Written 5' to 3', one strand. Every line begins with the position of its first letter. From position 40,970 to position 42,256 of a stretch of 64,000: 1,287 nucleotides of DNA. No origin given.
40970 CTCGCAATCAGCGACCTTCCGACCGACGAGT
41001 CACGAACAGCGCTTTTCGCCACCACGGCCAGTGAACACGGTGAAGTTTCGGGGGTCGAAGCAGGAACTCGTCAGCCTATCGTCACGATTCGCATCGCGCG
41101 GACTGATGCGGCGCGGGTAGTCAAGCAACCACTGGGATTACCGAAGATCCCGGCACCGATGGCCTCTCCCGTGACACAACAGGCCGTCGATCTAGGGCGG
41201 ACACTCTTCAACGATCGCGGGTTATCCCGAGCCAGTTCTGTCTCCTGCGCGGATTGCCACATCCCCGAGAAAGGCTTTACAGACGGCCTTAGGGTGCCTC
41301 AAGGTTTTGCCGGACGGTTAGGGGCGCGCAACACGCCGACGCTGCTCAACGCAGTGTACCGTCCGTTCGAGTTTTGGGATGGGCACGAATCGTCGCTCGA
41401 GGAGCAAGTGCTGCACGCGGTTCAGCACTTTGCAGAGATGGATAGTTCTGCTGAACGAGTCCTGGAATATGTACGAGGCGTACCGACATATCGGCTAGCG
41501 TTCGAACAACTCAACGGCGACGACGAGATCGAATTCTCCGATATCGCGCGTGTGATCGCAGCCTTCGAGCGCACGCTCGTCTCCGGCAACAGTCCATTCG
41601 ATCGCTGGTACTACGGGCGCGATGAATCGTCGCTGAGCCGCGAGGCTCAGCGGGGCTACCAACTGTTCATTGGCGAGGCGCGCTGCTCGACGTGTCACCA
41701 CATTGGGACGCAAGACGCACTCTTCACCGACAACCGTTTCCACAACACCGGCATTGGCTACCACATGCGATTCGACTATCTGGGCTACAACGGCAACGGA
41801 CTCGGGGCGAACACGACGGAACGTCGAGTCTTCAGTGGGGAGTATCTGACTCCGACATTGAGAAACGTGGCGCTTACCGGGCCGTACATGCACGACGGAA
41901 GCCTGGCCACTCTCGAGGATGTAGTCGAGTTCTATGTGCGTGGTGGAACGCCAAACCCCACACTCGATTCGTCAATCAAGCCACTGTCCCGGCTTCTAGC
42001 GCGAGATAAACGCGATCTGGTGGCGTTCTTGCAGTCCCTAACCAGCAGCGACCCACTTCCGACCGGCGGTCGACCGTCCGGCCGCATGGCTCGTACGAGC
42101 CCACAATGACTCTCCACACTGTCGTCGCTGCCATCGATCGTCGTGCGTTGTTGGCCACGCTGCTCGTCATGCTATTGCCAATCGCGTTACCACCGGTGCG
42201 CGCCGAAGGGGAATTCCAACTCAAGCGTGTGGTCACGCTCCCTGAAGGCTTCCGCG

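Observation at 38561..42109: Internally duplicated (dead nitrilase-like + di-haem CCP/MauG) x2 polypeptide with four haem c sites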

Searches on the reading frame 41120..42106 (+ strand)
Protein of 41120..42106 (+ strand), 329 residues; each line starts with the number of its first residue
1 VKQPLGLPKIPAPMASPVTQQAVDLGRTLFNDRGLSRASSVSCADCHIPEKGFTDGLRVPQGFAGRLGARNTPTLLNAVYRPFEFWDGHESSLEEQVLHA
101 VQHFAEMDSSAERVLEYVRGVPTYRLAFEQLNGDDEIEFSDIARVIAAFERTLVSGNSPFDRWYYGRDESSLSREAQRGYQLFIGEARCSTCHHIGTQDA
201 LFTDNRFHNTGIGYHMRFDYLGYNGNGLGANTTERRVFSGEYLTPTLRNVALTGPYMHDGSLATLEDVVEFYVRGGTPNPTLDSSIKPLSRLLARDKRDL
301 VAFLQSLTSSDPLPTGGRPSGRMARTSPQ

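Call 6: search_protein_families(library=pfam, proteins=[window:41171-42106:+], max_evalue=10)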
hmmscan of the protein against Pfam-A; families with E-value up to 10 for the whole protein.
window:41171-42106:+ (312 aa): 6 families
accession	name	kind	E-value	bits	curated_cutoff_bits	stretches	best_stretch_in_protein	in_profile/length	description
PF03150.19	CCP_MauG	-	1e-49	169.4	25.6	2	4-151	2-148/149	Di-haem cytochrome c peroxidase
PF00034.26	Cytochrom_C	-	2.6e-05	25.9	21.3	1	159-290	1-89/90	Cytochrome c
PF21419.2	RoxA-like_Cyt-c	-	0.0012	18.8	26.7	1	225-253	2-30/39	RoxA-like, cytochrome c-like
PF09086.16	DUF1924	-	0.083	13.7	22.5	1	5-31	7-34/96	Domain of unknown function (DUF1924)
PF02335.20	Cytochrom_C552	-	0.25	10.7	24.1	1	16-34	237-255/438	Cytochrome c552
PF18509.6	MCR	-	9.2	6.4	30.4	1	171-180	19-28/30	Magnetochrome domain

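Call 69: search_solved_structures(query=window:41171-42106:+, max_evalue=1e-20, show_alignments=4)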
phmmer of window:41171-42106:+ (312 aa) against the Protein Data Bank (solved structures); distinct sequences matched with E-value up to 1e-20: 27.
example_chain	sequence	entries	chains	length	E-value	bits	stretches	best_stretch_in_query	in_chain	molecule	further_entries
3o5c_A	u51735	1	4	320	4.1e-42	147.8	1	4-295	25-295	Cytochrome c551 peroxidase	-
1iqc_A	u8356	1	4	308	3.3e-38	134.9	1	6-256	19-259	di-heme peroxidase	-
2c1u_A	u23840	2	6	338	2.3e-36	128.9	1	2-257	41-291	DI-HAEM CYTOCHROME C PEROXIDASE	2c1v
6e1c_A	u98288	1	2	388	4.6e-36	127.9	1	1-294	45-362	Di-heme enzyme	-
1zzh_A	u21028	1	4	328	1.2e-35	126.6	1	2-266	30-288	cytochrome c peroxidase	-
9qdt_A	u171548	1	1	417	3e-35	125.3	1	4-258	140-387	Probable cytochrome c peroxidase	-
4aal_A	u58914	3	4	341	1.6e-34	122.9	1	5-254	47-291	CYTOCHROME C551 PEROXIDASE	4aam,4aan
4aao_A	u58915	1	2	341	3e-34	122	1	5-254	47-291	CYTOCHROME C551 PEROXIDASE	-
1eb7_A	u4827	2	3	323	2.6e-33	118.9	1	2-295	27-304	CYTOCHROME C551 PEROXIDASE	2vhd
1nml_A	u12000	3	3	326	1.1e-32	116.8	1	1-255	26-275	di-haem cytochrome c peroxidase | Cytochrome c peroxidase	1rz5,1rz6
3hq6_A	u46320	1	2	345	6.7e-31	111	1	5-253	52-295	Cytochrome c551 peroxidase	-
3hq9_A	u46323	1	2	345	1.3e-30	110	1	5-253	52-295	Cytochrome c551 peroxidase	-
3hq8_A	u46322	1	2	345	1.7e-30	109.6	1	5-253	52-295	Cytochrome c551 peroxidase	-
3hq7_A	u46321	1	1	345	1.2e-29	106.8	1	5-253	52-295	Cytochrome c551 peroxidase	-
6qkn_A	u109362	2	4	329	1.1e-28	103.7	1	2-254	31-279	Cytochrome-c peroxidase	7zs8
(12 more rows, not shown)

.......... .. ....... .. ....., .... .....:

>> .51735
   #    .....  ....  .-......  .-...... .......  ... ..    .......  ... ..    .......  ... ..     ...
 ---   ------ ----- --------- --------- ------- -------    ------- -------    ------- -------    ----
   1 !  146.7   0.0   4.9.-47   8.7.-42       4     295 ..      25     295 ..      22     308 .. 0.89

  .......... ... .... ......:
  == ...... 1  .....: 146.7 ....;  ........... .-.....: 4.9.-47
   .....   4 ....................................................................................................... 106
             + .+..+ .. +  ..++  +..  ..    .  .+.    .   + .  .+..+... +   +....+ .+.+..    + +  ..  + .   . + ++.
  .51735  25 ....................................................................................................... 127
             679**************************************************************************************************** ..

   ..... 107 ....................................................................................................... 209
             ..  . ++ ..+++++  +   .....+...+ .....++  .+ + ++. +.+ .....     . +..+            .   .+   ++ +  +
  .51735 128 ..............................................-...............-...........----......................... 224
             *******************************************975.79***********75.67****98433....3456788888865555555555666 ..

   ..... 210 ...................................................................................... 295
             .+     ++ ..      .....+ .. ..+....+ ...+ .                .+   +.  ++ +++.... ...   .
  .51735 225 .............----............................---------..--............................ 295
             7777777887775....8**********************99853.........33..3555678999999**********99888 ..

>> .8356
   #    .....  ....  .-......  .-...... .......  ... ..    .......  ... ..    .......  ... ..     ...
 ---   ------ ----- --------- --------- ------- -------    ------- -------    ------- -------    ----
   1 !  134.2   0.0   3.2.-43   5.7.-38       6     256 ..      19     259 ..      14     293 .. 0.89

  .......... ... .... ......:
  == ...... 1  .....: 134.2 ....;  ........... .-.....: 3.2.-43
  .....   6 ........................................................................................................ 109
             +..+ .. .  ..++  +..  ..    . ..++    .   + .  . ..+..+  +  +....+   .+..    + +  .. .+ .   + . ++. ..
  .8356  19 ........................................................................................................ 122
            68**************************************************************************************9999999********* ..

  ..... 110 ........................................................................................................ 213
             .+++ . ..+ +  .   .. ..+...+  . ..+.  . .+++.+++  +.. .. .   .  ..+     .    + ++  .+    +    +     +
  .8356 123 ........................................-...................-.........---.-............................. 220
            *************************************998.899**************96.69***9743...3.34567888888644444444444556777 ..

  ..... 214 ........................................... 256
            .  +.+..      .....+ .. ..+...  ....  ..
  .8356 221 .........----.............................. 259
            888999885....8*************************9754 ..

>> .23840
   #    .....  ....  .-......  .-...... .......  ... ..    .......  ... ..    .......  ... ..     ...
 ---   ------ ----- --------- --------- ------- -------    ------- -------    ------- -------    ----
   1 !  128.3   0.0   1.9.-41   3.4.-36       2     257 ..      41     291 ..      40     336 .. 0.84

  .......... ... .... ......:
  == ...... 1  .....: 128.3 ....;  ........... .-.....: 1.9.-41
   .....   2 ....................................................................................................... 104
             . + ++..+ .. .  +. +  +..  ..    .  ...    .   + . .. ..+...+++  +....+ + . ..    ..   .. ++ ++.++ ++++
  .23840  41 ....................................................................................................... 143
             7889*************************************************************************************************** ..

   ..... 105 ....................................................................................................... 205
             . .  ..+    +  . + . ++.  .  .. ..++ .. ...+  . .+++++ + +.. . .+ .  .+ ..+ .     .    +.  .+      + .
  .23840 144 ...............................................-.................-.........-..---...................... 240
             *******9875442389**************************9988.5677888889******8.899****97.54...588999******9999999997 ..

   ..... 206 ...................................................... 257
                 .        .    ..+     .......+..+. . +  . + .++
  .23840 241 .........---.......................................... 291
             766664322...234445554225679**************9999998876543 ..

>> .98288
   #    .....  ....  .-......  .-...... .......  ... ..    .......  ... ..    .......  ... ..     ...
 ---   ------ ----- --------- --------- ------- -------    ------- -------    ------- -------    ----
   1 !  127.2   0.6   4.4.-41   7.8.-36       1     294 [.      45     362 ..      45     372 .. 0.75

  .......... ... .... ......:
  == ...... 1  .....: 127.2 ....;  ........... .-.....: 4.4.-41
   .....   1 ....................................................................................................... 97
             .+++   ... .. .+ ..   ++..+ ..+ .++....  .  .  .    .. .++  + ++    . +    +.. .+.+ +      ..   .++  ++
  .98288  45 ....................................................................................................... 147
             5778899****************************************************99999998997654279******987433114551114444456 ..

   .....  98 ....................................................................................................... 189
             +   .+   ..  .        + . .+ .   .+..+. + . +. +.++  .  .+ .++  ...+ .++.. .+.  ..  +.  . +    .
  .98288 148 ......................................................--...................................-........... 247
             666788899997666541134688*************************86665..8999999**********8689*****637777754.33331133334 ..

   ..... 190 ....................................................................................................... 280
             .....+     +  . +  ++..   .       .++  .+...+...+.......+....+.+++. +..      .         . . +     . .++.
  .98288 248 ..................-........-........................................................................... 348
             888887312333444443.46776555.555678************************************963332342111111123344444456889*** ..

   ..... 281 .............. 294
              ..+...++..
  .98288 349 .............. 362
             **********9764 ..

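Call 77: search_protein_families(library=ncbifam, proteins=[window:41120-42106:+], max_evalue=0.001)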
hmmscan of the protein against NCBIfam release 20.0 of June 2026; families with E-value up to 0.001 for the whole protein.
window:41120-42106:+ (329 aa): 6 families
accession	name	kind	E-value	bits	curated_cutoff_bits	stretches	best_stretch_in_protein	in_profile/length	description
TIGR04039.1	MXAN_0977_Heme2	hypoth_equivalog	1.6e-64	218.1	362.85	1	13-311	2-325/336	MbnH family di-heme enzyme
TIGR03791.1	TTQ_mauG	equivalog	4.1e-64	216.6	443.85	1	19-309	2-280/291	tryptophan tryptophylquinone biosynthesis enzyme MauG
TIGR03981.2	SAM_quin_mod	hypoth_equivalog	7.4e-30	104.1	340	2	124-273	213-359/411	His-Xaa-Ser system-associated MauG-like protein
NF052341.1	hydrazine_gamma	equivalog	1.4e-11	44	625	1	15-274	60-313/339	hydrazine synthase subunit gamma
NF052342.1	hydrazine_BC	exception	8.2e-09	34.2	1250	1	15-272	411-662/690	hydrazine synthase subunit beta-gamma fusion subunit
NF040606.1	CytoC_perox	subfamily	9.9e-06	25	150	0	242-268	426-452/524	di-heme-cytochrome C peroxidase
